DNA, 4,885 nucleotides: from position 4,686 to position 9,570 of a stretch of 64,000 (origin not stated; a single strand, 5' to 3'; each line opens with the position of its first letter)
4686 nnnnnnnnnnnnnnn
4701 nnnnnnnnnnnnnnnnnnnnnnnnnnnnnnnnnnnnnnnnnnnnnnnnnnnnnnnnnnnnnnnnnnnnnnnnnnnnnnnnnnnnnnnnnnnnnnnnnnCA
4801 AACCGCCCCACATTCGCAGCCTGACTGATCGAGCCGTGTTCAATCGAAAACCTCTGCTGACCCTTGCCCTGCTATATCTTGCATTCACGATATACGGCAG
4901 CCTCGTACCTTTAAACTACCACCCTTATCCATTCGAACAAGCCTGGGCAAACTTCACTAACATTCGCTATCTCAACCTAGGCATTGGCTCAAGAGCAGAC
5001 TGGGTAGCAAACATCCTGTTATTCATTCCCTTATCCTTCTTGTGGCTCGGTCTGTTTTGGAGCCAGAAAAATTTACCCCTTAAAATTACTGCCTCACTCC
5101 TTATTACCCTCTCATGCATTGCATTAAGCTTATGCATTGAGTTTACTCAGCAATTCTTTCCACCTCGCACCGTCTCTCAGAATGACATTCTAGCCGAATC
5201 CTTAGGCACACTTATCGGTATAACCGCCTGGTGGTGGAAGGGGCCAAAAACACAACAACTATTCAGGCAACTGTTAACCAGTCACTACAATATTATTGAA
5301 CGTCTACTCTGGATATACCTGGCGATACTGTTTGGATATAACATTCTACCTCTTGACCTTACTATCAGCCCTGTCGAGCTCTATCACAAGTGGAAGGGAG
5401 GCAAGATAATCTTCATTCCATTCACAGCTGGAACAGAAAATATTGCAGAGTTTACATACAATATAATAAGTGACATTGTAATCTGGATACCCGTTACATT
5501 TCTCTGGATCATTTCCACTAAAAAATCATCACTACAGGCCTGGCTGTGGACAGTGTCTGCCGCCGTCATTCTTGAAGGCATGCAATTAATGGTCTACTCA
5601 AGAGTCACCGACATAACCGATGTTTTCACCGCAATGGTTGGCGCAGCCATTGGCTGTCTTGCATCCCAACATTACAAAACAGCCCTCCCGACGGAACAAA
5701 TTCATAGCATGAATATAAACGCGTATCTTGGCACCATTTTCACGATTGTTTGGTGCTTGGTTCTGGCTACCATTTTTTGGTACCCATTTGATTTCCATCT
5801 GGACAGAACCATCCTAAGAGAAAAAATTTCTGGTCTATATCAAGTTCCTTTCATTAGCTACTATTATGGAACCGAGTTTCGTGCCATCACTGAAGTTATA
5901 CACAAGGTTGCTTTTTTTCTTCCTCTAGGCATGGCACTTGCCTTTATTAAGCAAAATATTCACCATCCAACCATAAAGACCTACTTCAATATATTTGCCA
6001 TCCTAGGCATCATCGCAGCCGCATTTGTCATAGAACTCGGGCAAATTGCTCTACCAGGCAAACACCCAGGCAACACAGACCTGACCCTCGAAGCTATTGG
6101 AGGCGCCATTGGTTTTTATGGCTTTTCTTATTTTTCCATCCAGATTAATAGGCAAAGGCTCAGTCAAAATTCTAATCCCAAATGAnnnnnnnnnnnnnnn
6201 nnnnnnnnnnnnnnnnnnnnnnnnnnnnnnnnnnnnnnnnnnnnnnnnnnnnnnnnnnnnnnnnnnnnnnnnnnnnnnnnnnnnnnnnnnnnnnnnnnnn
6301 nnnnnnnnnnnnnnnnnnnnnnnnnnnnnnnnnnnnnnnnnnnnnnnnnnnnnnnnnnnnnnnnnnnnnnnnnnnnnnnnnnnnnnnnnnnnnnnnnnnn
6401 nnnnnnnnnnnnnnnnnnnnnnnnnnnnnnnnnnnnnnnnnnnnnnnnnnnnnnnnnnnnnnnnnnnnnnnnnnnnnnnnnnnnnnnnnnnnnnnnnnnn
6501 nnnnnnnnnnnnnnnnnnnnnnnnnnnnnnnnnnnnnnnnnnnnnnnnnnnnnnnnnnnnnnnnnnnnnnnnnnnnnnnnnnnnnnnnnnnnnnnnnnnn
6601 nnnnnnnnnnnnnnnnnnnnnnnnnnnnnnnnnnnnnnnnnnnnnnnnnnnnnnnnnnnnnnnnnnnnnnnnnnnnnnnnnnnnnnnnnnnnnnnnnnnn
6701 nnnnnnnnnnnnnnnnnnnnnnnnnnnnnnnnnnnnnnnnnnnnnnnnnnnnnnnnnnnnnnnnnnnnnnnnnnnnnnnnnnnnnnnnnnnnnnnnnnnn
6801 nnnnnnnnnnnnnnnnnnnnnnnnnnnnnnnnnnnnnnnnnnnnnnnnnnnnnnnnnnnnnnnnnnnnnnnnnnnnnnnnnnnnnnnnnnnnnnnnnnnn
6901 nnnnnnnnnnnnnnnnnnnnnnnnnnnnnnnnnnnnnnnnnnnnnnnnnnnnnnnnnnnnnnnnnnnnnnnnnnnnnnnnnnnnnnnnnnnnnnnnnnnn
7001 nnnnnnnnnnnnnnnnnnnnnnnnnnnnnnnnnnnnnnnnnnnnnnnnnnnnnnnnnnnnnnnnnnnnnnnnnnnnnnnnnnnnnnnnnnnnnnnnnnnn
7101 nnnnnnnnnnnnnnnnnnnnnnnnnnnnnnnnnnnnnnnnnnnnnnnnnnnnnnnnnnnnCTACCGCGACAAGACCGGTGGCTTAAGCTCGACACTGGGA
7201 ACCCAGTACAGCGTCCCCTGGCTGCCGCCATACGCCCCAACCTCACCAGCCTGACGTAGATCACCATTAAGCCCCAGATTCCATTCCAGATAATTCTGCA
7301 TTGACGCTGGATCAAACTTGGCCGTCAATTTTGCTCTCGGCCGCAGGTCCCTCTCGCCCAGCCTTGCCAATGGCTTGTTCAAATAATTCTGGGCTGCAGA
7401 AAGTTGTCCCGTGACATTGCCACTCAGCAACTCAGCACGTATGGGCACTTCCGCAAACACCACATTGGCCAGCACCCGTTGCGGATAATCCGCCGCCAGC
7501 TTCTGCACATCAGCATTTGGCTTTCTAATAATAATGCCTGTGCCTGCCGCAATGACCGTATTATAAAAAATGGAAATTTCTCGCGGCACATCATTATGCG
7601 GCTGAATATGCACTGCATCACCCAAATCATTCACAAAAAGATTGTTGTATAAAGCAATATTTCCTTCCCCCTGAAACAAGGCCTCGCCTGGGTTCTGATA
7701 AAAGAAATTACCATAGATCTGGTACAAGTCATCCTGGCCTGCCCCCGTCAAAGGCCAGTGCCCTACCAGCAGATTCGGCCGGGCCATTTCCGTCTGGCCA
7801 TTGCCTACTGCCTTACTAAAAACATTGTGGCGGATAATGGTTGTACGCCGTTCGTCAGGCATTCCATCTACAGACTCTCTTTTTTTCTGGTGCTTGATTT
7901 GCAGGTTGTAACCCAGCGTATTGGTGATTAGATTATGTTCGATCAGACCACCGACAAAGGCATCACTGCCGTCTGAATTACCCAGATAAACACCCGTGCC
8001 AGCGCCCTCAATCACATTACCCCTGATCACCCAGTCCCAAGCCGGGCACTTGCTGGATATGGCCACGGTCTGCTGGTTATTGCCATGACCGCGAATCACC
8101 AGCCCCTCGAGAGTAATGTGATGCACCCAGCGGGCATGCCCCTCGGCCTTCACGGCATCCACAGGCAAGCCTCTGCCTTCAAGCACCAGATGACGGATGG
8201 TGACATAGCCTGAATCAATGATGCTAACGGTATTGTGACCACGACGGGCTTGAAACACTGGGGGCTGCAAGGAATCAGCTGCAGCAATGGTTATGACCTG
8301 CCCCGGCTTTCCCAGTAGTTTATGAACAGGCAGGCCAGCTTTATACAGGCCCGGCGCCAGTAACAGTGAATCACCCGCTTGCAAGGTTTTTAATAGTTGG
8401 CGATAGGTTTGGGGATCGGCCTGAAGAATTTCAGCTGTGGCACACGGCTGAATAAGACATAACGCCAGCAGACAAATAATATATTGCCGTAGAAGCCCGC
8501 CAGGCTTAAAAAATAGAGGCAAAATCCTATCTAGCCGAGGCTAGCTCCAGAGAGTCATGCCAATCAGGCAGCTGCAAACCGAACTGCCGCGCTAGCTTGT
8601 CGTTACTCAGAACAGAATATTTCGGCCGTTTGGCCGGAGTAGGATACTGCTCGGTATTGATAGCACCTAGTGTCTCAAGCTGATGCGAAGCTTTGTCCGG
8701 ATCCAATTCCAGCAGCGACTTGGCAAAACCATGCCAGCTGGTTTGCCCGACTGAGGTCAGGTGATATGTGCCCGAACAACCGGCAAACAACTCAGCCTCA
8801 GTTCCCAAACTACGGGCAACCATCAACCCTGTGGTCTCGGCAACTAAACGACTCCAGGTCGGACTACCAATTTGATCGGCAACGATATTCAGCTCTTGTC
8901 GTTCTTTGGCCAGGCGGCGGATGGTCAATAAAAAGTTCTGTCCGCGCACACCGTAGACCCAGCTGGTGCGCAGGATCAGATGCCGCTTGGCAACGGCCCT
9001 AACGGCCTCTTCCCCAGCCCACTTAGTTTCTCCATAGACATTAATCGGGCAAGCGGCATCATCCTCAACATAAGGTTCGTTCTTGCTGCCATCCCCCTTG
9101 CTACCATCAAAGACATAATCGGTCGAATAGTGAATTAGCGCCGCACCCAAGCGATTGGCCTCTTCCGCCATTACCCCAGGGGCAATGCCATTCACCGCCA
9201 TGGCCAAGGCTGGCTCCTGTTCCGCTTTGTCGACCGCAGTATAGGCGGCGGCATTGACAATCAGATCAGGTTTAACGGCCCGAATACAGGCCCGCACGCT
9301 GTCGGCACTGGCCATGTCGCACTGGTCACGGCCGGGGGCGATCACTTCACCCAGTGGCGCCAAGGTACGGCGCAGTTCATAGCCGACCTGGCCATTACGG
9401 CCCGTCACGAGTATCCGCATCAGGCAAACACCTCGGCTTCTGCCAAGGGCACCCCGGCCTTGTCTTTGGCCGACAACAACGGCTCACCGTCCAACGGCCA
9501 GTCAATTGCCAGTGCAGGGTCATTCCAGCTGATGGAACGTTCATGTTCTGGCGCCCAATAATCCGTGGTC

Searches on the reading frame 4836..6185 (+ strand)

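Call 35: search_protein_families(library=pfam, proteins=[window:4836-6185:+], max_evalue=0.001)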
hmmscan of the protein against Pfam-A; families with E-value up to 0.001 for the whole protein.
window:4836-6185:+ (449 aa): 1 family
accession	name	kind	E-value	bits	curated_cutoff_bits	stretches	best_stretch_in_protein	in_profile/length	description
PF04892.17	VanZ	-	1.1e-35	123.5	30.1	3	38-133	34-123/126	VanZ like family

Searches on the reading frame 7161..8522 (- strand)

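Call 7: search_protein_families(library=pfam, proteins=[window:7161-8522:-], max_evalue=0.001)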
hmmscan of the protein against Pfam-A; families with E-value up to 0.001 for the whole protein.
window:7161-8522:- (453 aa): 1 family
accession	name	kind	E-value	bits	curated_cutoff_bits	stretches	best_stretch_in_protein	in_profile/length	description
PF12708.12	Pect-lyase_RHGA_epim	-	0.00061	20.1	27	0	75-178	119-212/213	Rhamnogalacturonase A/epimerase, pectate lyase-like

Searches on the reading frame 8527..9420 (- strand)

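Call 7: search_protein_families(library=pfam, proteins=[window:8527-9420:-], max_evalue=0.001)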
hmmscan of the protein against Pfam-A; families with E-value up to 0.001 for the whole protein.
window:8527-9420:- (297 aa): 6 families
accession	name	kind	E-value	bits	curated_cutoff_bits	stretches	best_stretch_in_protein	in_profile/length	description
PF04321.23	RmlD_sub_bind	-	1.4e-103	346.3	27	1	1-293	1-280/287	RmlD substrate binding domain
PF01370.27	Epimerase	-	4.9e-20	72.4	20.9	1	3-173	1-195/240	NAD dependent epimerase/dehydratase family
PF16363.11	GDP_Man_Dehyd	-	1.7e-11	44.6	27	1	33-147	58-171/332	GDP-mannose 4,6 dehydratase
PF02719.21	Polysacc_synt_2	-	3.4e-07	30.2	20.2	0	34-101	61-129/293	Polysaccharide biosynthesis protein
PF07993.18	NAD_binding_4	-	6.1e-06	26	20.1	1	52-157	90-209/258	Male sterility protein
PF01073.25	3Beta_HSD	-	0.00038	20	22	1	33-193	51-221/280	3-beta hydroxysteroid dehydrogenase/isomerase family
